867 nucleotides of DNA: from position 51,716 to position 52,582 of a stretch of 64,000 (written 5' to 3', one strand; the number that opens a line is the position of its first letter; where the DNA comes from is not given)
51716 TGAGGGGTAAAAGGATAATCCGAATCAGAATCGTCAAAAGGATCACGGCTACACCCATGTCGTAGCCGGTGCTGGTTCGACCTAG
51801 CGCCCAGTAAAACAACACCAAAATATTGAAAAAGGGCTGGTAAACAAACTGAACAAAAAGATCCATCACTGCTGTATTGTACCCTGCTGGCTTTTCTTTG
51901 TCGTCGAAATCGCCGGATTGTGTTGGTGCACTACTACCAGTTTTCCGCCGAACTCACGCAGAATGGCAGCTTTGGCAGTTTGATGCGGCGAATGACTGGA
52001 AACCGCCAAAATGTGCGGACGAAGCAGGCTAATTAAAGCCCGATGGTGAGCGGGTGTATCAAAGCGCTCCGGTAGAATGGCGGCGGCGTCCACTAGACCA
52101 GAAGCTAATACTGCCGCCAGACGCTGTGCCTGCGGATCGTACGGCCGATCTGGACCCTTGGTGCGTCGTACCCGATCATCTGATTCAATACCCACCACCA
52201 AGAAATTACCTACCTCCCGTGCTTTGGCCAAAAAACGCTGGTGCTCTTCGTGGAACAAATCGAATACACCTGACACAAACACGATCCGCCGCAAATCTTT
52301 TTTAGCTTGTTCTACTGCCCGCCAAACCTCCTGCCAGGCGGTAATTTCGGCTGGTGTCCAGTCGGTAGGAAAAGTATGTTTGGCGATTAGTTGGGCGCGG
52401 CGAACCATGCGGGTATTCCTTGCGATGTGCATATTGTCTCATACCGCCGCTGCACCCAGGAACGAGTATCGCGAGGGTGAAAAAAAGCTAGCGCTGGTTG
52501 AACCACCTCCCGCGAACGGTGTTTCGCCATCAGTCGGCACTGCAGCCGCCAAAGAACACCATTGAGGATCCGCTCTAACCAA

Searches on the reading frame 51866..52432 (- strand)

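Call 87: search_protein_families(library=pfam, proteins=[window:51866-52432:-], max_evalue=0.001)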
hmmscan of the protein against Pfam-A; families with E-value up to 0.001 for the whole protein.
window:51866-52432:- (188 aa): 1 family
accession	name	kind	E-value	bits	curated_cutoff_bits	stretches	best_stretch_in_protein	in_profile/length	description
PF01467.32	CTP_transf_like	-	1e-06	29.4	21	1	53-140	2-82/133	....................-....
